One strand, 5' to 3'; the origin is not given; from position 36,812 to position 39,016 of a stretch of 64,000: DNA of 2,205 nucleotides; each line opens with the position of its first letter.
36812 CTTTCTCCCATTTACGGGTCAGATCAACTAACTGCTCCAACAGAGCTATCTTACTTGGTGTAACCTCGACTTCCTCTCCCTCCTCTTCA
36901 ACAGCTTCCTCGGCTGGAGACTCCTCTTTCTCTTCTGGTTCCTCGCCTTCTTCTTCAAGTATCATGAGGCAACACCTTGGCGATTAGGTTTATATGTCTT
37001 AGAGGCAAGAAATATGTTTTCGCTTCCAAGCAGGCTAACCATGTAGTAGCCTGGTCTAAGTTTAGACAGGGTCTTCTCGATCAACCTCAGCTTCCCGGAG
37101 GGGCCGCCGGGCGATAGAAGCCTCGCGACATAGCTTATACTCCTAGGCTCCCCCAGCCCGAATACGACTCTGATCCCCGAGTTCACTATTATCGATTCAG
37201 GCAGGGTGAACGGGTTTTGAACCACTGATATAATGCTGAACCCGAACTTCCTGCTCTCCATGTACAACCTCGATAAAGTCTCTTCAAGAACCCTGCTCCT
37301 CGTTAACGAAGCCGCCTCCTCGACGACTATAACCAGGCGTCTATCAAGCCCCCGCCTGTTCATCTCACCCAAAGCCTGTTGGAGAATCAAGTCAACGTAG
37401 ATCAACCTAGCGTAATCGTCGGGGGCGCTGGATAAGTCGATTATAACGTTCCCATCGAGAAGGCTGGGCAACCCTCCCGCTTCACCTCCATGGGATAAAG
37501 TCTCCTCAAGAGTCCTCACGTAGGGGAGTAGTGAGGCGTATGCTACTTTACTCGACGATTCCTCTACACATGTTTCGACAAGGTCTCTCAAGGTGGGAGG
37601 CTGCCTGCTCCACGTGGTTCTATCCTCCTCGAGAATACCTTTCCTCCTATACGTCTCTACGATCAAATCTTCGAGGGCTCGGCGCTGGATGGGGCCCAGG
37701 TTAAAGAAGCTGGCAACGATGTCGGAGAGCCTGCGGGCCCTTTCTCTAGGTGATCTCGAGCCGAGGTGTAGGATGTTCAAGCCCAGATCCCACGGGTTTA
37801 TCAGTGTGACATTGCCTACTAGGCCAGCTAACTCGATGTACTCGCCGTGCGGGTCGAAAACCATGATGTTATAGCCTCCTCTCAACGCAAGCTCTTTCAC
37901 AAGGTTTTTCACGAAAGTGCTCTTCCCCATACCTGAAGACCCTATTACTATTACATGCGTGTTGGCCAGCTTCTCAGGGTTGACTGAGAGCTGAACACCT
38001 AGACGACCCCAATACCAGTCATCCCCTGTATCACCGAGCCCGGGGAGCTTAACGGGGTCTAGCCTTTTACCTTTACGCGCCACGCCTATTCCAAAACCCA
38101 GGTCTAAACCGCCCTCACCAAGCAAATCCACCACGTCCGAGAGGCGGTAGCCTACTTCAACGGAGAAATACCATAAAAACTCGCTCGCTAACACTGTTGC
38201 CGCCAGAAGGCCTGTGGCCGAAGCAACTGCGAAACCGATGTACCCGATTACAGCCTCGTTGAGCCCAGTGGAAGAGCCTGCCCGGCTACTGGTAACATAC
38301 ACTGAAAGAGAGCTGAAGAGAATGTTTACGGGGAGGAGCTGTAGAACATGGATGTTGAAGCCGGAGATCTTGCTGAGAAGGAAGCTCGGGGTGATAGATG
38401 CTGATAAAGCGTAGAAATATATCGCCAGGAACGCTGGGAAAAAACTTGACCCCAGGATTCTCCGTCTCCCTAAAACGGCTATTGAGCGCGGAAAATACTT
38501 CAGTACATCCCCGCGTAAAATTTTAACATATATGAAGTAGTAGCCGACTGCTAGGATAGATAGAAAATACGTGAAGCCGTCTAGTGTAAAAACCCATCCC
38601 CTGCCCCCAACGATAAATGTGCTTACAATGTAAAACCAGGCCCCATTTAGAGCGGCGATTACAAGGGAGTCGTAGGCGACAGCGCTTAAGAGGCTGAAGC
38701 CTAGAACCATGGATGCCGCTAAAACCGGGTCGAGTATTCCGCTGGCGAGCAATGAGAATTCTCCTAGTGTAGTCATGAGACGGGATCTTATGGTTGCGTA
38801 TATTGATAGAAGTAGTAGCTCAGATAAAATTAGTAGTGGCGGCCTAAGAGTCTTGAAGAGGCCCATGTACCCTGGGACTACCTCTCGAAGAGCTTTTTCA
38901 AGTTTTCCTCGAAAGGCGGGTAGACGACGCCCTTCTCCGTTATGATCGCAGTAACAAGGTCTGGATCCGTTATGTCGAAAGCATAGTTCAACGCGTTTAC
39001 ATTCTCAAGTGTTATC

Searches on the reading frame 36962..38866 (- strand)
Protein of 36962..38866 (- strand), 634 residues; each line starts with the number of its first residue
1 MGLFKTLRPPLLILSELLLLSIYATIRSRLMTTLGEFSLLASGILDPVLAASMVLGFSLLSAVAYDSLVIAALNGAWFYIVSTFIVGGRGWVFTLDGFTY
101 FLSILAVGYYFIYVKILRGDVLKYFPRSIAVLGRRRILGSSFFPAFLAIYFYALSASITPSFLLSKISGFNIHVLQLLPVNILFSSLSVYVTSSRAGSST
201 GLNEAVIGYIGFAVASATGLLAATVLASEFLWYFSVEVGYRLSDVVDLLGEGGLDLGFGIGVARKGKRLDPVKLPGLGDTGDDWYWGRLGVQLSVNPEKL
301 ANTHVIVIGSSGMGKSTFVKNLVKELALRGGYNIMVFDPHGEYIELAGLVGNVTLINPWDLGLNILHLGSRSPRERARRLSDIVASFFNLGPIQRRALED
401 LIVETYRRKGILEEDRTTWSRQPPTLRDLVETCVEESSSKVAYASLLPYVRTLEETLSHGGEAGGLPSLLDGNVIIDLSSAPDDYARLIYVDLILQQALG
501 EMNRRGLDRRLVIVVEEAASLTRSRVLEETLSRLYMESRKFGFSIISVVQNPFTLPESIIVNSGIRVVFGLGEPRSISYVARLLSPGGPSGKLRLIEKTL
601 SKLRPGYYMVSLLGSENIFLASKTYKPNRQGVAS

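Call 34: search_protein_families(library=ncbifam, proteins=[window:36962-38866:-], max_evalue=0.001)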
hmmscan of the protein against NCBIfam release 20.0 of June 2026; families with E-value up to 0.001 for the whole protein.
window:36962-38866:- (634 aa): 11 families
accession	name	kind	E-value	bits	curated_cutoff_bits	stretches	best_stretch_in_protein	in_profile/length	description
NF053655.1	CedD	equivalog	2.4e-15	56.2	600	2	466-569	376-477/527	DNA-translocating ATPase CedD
NF041017.1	DNA_import_CedB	equivalog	4.1e-13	48.8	700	1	294-558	267-522/590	DNA import protein CedB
NF033849.1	ser_rich_anae_1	subfamily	9.8e-13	46.4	650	2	302-459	759-929/1163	serine-rich protein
NF042943.1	HerA_antiphage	equivalog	4.8e-11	41.9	800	1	290-344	144-198/566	anti-phage-associated helicase HerA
NF040937.1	HerA_Thermprot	equivalog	4.9e-10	38.4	800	1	502-580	342-423/487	DNA double-strand break repair helicase HerA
NF045971.1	conju_CD1110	equivalog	5.5e-10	38.2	325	1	295-555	408-672/752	VirB4-like conjugal transfer ATPase, CD1110 family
NF040819.1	helicase_HerA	equivalog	6.4e-10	38.2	970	1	290-347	144-201/561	DNA double-strand break repair helicase HerA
NF045975.1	VirB4_plasma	equivalog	2.5e-08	32.1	590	1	299-351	512-563/894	Mbov_0397 family ICE element conjugal transfer ATPase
NF042944.1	HerA_antiphage_2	equivalog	2.7e-08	33.1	850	0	291-343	125-184/576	anti-phage-associated helicase HerA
TIGR02746.1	TraC-F-type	equivalog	0.00022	19.3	567.05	0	300-348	428-475/800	type IV secretion system protein TraC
NF041214.1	plasmid_TraB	equivalog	0.00051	18.7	800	0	302-340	248-286/639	plasmid transfer protein TraB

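Call 102: search_protein_families(library=padloc, proteins=[window:36962-38866:-], max_evalue=0.001)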
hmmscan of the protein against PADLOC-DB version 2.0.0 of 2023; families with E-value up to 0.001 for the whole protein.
window:36962-38866:- (634 aa): 19 families
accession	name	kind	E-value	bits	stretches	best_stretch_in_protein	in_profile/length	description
PDLC02684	DndH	-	1.1e-25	87.5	1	296-550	1361-1636/1715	DndH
PDLC02685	DndH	-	1.6e-25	87.1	1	296-550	1328-1599/1678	DndH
PDLC04140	mad8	-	5.2e-25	86.6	1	301-575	26-257/314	mads_8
PDLC02682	DndH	-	1.1e-19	67.3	1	299-507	1334-1556/1686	DndH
PDLC04105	HerA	-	5.9e-16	56.1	1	292-348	156-212/576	-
PDLC02679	DndH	-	1.8e-15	53.5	1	298-547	1355-1626/1711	DndH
PDLC04100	HerA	-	6.3e-11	39.6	1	289-344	150-205/580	-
PDLC02185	HerA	-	8.7e-11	39.2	1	290-345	152-207/585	-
PDLC04103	HerA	-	9.5e-11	38.7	1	291-347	161-216/579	-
PDLC02681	DndH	-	1.6e-10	37.2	1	299-547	1279-1547/1631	DndH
PDLC01055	HerA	-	5.9e-09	33.2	1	300-347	155-203/532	Type III coevolved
PDLC02188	HerA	-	1.9e-08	31.6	0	291-343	133-192/578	-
PDLC04101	HerA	-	4.1e-08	30.4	1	295-347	161-213/400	-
PDLC02680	DndH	-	8.2e-08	28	1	321-549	1254-1486/1567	DndH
PDLC04099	HerA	-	3.1e-07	27.9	1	295-346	162-213/214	-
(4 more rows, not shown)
